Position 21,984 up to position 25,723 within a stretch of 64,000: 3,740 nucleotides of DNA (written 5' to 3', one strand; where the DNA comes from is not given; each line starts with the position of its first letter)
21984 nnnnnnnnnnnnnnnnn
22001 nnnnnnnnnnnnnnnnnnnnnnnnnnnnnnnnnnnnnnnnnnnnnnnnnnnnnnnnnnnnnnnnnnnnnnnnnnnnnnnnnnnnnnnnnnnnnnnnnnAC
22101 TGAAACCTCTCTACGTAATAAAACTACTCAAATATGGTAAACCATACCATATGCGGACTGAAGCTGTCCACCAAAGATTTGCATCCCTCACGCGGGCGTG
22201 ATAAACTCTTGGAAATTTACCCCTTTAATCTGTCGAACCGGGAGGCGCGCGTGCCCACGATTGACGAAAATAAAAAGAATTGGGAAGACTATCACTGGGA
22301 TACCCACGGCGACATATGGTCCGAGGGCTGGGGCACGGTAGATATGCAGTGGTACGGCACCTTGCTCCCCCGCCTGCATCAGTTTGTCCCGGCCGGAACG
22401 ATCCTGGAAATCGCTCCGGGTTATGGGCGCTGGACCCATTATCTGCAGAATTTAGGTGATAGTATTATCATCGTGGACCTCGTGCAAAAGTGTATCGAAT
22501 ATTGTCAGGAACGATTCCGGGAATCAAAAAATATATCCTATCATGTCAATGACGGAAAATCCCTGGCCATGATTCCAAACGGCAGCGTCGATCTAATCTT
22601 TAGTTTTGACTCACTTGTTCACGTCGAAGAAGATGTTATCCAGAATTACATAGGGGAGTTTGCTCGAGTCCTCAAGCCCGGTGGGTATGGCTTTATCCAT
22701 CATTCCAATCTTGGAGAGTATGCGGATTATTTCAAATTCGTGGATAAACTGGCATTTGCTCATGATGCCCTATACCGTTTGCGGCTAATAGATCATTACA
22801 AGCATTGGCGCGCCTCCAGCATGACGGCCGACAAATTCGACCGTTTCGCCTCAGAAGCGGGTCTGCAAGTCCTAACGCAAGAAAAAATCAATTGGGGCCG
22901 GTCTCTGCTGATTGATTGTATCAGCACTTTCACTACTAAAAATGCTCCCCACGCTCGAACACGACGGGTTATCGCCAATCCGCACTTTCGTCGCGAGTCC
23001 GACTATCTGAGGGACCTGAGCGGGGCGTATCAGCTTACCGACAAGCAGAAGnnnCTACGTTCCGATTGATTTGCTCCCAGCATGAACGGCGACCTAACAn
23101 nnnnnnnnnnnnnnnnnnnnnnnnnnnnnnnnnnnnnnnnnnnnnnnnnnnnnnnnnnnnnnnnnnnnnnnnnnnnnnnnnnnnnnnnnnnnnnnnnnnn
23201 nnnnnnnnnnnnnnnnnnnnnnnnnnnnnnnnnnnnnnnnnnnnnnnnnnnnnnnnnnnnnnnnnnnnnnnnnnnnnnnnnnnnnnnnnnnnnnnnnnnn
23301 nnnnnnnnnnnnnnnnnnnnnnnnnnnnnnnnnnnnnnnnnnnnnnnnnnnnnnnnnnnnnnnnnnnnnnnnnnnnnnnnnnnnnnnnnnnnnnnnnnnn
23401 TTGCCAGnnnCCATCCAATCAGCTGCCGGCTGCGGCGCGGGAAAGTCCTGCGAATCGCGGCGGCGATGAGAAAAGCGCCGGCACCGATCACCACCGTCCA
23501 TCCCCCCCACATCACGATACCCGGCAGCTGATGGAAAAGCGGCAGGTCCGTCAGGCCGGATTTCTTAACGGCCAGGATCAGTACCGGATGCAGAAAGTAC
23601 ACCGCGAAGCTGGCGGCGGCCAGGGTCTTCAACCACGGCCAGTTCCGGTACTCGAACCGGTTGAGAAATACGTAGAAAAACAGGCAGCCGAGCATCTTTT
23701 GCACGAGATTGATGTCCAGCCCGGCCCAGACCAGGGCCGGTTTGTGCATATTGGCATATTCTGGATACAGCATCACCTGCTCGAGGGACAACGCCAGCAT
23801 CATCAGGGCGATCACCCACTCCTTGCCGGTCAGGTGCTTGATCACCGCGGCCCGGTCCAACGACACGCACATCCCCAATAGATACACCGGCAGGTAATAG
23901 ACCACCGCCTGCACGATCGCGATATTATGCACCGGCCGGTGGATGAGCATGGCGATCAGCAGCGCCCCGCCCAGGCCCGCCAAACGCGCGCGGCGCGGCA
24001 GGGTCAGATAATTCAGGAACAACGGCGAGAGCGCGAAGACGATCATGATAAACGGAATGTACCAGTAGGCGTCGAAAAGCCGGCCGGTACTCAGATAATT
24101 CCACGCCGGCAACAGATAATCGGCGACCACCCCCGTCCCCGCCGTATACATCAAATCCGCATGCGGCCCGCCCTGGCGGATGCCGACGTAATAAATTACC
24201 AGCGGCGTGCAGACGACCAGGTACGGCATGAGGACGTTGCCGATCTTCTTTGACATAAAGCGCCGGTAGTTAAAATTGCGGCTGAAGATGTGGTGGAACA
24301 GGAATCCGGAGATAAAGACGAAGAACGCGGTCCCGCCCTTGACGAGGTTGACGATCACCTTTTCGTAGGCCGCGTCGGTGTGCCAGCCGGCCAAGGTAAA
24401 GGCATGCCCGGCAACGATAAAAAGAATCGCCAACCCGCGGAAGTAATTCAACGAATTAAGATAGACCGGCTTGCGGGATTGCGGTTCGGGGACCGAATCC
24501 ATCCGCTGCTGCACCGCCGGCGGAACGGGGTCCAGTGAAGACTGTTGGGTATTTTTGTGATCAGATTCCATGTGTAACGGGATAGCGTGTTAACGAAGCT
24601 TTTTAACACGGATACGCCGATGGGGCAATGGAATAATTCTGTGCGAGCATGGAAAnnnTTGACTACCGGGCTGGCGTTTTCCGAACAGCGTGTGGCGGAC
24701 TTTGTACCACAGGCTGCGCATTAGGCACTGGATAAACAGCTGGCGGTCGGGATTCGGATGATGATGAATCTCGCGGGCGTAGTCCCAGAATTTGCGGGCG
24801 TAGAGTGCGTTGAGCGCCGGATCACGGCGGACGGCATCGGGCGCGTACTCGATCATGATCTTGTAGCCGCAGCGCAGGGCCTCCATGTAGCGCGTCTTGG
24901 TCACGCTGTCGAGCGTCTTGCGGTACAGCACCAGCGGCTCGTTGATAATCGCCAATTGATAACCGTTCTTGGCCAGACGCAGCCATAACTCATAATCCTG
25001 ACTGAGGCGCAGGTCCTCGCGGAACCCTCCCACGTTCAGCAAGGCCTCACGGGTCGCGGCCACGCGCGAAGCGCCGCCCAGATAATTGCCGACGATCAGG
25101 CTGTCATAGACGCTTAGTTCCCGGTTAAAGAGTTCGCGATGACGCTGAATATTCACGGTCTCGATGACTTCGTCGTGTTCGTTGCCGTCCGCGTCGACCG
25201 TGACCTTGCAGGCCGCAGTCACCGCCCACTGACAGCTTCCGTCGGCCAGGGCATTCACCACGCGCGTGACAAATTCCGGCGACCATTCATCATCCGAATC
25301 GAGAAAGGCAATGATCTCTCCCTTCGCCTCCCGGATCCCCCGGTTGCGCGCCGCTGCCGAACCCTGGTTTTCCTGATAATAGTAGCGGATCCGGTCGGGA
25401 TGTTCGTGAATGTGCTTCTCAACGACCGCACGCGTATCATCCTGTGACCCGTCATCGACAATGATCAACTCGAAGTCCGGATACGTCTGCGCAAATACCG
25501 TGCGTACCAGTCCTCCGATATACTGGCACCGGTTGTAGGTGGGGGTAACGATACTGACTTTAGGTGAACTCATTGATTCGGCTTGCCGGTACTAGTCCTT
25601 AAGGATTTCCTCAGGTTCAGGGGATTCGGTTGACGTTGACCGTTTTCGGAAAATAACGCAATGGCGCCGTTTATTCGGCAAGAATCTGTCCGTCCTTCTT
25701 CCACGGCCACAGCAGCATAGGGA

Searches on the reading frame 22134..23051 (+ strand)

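Call 7: search_protein_families(library=pfam, proteins=[window:22134-23051:+], max_evalue=0.01)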
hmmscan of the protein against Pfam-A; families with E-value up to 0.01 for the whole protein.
window:22134-23051:+ (306 aa): 9 families
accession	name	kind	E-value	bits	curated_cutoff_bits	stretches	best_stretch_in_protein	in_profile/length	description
PF13649.12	Methyltransf_25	-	8.4e-18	65.3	27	1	90-184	1-97/97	Methyltransferase domain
PF08241.18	Methyltransf_11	-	5e-16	59.6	21.2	1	91-187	1-94/95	Methyltransferase domain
PF13489.12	Methyltransf_23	-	6.7e-10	39.4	27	1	84-248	20-163/164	Methyltransferase domain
PF08242.18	Methyltransf_12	-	5.4e-08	33.9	30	1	91-184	1-96/98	Methyltransferase domain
PF13847.12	Methyltransf_31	-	7.1e-06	26.2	27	1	88-192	5-113/145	Methyltransferase domain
PF05401.17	NodS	-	0.00012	22.4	24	1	86-168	43-123/201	Nodulation protein S (NodS)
PF03848.20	TehB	-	0.0003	20.7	20.4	1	85-190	29-134/193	Tellurite resistance protein TehB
PF05175.20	MTS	-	0.0043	17.2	23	0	77-187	23-137/170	Methyltransferase small domain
PF02353.26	CMAS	-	0.0046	16.7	27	1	86-211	62-193/273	Mycolic acid cyclopropane synthetase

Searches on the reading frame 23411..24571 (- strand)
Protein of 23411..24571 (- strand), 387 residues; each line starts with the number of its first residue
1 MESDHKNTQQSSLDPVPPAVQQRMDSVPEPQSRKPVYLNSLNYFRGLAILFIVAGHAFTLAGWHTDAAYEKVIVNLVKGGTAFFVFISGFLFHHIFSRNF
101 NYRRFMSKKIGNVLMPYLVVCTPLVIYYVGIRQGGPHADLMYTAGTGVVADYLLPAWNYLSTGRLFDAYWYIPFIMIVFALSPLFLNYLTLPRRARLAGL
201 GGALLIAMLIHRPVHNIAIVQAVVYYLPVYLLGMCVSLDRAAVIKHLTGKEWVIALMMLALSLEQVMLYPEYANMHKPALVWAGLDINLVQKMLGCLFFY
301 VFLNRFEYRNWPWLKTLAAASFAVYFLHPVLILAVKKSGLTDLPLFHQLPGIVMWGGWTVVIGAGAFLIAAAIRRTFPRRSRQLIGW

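Call 7: search_protein_families(library=pfam, proteins=[window:23411-24571:-], max_evalue=0.01)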
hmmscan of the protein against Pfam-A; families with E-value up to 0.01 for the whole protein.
window:23411-24571:- (387 aa): 1 family
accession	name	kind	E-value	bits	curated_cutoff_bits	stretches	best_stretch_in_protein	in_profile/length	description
PF01757.29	Acyl_transf_3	-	1.9e-29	103.2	31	1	39-373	2-324/326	Acyltransferase domain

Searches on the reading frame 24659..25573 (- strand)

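Call 12: search_protein_families(library=pfam, proteins=[window:24659-25573:-], max_evalue=0.0001)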
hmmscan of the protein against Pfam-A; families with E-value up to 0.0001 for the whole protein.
window:24659-25573:- (305 aa): 5 families
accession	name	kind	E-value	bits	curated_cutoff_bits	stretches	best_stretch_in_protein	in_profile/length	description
PF00535.33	Glycos_transf_2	-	2.2e-37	129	23.3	1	7-134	1-128/168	Glycosyl transferase family 2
PF10111.15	Glyco_tranf_2_2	-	9.1e-24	84.8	27.3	1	17-225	13-223/276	Glycosyltransferase like family 2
PF13641.12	Glyco_tranf_2_3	-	1.5e-21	77.9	27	1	4-215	1-209/230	Glycosyltransferase like family 2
PF13632.12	Glyco_trans_2_3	-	5.5e-08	33.3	27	1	87-223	1-128/198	Glycosyl transferase family group 2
PF13506.12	Glyco_transf_21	-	5.2e-05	23.2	21.7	0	78-215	24-152/174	Glycosyl transferase family 21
